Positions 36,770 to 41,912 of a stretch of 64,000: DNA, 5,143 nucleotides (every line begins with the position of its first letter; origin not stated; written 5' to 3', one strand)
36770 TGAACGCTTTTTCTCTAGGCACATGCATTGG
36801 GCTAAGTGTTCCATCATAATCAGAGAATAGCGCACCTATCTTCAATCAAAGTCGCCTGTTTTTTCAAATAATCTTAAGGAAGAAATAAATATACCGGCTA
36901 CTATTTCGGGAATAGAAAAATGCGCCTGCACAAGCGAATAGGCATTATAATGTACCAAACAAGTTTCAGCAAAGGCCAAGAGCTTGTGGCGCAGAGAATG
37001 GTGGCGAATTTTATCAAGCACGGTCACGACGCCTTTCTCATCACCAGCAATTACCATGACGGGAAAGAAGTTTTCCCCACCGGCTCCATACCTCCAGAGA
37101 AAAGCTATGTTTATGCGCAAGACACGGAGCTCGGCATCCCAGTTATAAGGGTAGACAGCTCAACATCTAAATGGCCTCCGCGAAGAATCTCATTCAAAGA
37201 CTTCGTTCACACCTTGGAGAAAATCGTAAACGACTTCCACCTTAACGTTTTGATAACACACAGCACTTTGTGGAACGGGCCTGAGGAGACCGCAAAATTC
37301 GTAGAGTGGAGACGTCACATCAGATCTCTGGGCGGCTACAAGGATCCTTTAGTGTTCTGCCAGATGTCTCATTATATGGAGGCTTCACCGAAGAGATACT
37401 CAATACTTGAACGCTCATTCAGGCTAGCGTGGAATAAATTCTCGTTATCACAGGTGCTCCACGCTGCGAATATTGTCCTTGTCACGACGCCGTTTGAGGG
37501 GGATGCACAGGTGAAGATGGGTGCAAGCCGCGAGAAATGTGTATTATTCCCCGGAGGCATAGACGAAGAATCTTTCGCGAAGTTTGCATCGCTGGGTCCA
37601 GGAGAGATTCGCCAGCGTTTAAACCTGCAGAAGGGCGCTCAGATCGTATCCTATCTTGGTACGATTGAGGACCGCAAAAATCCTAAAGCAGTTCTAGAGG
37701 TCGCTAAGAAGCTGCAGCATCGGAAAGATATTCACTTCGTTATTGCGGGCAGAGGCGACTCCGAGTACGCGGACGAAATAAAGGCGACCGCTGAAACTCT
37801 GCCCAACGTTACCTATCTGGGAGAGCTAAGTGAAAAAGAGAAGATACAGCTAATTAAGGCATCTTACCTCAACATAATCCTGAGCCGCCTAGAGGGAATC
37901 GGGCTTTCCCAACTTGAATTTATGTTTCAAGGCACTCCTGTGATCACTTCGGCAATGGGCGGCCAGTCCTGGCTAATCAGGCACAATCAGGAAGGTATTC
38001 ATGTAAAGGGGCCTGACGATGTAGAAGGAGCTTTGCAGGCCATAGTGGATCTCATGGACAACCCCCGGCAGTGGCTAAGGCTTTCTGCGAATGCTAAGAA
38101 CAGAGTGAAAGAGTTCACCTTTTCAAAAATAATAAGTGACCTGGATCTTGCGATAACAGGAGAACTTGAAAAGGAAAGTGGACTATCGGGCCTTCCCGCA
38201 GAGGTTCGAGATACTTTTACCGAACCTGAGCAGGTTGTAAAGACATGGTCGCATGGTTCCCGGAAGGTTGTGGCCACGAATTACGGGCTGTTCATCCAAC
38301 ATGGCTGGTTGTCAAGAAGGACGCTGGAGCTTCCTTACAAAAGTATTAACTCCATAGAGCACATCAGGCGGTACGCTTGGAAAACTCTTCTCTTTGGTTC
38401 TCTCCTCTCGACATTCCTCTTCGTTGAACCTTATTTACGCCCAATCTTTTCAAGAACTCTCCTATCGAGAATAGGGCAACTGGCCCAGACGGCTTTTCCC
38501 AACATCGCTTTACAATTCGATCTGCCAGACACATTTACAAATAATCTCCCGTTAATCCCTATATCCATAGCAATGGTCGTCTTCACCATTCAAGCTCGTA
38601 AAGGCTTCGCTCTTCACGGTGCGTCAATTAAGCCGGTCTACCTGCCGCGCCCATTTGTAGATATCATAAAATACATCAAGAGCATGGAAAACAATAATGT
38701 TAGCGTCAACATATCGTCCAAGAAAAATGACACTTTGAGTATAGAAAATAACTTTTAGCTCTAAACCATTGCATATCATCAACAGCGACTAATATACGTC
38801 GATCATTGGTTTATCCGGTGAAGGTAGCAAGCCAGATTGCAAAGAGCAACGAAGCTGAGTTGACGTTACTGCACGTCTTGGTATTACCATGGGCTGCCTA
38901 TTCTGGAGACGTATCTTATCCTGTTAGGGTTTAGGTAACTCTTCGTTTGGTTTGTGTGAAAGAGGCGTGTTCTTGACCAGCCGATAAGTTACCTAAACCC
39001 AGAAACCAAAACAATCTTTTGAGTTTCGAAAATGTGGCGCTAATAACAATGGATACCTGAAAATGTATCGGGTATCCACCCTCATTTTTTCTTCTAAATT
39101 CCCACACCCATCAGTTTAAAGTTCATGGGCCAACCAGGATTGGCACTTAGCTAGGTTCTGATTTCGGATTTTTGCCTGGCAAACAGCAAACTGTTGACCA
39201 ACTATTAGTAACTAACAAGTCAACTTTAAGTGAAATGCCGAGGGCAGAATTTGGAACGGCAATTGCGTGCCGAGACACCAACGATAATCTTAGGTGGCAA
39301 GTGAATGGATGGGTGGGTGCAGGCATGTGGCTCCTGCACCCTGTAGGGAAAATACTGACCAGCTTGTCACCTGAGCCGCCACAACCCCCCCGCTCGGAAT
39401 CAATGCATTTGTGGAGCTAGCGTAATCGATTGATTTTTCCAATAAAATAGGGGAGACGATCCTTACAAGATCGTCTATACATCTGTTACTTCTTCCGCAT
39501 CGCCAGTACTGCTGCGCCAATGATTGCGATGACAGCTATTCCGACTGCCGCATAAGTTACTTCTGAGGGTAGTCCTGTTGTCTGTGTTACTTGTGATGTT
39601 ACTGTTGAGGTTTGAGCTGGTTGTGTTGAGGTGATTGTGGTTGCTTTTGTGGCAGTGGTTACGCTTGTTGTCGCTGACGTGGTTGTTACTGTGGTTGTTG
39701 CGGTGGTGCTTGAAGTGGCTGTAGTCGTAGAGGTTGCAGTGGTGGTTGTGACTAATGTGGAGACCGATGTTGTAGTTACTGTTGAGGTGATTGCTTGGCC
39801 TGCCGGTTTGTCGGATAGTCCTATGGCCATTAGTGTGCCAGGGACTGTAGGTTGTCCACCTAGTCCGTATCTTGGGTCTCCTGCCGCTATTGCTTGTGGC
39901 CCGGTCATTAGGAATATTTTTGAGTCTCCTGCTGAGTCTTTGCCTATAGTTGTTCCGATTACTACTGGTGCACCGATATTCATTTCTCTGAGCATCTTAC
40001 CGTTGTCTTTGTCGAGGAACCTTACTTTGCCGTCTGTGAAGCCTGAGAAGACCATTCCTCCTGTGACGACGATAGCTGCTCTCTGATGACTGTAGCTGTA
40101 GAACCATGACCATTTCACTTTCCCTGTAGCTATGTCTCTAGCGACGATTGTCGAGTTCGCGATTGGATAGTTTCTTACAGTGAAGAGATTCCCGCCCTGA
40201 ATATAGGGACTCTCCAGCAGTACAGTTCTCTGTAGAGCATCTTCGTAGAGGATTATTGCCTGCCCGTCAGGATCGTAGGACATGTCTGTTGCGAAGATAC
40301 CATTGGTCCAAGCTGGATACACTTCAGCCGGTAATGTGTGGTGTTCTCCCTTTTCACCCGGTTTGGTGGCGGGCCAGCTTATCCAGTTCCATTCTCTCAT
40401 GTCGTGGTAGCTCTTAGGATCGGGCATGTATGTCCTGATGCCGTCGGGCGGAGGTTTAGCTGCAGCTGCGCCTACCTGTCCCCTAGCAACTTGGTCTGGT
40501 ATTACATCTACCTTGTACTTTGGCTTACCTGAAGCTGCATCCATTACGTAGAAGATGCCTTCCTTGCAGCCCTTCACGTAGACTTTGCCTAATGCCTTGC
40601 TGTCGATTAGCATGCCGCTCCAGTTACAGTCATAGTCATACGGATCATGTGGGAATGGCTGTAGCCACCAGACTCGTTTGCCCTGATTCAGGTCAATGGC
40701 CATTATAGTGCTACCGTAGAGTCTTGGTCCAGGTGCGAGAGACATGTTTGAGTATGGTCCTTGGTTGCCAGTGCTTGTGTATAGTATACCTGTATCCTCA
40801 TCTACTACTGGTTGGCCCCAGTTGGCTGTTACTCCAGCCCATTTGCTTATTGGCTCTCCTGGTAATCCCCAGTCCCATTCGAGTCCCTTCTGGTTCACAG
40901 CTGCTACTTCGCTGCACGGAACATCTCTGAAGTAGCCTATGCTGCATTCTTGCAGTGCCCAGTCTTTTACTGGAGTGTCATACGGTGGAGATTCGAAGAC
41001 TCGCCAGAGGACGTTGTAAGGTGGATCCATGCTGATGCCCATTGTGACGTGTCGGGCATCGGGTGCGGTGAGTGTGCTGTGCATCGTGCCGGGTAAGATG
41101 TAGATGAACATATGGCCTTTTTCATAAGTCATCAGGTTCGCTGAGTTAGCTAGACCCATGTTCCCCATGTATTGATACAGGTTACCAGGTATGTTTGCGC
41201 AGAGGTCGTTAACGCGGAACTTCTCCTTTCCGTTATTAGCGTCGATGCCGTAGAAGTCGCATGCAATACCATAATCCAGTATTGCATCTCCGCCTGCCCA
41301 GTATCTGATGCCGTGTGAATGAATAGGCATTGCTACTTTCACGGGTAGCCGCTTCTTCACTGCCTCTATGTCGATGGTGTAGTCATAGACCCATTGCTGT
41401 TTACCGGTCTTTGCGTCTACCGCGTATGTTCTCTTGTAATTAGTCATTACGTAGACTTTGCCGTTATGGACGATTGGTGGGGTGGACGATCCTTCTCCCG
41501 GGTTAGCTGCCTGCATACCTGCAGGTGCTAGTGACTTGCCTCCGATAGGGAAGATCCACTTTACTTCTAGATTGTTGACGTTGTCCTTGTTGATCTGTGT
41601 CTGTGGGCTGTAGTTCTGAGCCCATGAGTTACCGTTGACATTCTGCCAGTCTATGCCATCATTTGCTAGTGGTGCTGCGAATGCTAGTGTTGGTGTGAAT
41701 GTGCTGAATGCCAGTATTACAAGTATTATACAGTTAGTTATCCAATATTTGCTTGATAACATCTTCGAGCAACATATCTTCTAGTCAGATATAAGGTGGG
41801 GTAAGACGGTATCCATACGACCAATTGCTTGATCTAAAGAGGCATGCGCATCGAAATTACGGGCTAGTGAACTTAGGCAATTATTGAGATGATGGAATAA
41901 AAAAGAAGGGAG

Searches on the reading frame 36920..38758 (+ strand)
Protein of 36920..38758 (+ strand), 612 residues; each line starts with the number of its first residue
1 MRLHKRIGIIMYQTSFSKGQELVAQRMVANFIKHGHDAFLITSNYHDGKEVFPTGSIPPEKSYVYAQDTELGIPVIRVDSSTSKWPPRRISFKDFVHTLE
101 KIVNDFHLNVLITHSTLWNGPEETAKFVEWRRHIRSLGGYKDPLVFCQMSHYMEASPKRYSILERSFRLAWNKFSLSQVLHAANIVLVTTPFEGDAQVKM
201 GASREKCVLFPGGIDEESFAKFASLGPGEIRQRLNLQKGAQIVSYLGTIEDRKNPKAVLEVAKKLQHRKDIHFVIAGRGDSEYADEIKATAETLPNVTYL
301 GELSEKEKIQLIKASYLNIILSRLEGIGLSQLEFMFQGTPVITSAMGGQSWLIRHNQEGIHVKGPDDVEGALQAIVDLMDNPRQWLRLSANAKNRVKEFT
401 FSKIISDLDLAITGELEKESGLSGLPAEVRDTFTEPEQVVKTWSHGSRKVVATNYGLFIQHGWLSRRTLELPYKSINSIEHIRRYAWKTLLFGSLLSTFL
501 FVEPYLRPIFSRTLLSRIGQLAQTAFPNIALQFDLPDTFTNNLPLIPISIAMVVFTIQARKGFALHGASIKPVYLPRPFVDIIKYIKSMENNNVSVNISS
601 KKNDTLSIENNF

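Call 91: search_protein_families(library=pfam, proteins=[window:36920-38758:+], max_evalue=0.00001)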
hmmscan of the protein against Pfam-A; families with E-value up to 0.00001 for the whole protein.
window:36920-38758:+ (612 aa): 3 families
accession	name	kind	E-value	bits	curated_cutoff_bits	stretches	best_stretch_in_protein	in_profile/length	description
PF00534.26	Glycos_transf_1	-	3.9e-28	98.6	26.4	1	229-395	4-172/172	Glycosyl transferases group 1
PF13692.12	Glyco_trans_1_4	-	1.8e-20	74.1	27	1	242-381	3-142/142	Glycosyl transferases group 1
PF13439.12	Glyco_transf_4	-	9.6e-07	29.4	28.5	1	19-217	3-169/170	Glycosyltransferase Family 4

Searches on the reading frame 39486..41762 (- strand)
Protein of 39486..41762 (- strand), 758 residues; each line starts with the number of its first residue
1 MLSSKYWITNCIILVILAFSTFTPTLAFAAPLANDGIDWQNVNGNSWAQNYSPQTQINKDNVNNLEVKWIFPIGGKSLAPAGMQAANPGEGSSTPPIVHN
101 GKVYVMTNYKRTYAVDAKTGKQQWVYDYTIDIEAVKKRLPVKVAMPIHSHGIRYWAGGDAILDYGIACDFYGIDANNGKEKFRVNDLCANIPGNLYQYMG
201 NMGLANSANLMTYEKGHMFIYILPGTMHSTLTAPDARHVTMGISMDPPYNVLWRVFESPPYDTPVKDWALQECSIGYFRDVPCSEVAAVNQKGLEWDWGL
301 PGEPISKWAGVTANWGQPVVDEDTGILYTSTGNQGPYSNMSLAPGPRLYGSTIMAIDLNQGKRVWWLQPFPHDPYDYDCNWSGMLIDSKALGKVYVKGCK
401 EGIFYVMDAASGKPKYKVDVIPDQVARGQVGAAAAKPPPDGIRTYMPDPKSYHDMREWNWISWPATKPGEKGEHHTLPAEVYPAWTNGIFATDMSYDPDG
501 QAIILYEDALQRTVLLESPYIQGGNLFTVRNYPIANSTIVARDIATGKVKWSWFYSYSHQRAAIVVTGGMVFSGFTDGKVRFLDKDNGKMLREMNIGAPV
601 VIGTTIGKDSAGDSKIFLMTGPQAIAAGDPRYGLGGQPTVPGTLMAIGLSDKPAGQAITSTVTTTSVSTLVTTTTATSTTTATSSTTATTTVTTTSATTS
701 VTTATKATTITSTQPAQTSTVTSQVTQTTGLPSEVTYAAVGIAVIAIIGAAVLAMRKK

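Call 91: search_protein_families(library=pfam, proteins=[window:39486-41762:-], max_evalue=0.00001)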
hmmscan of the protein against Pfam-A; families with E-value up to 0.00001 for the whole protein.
window:39486-41762:- (758 aa): 2 families
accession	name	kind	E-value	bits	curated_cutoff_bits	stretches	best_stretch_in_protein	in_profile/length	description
PF01011.28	PQQ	-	4.7e-34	118.5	26.7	2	39-159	1-108/595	Glucose/ethanol/alcohol dehydrogenase, beta-propeller domain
PF13360.13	PQQ_2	-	1.3e-14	54.9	27.6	0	515-599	65-149/233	Outer membrane protein assembly factor BamB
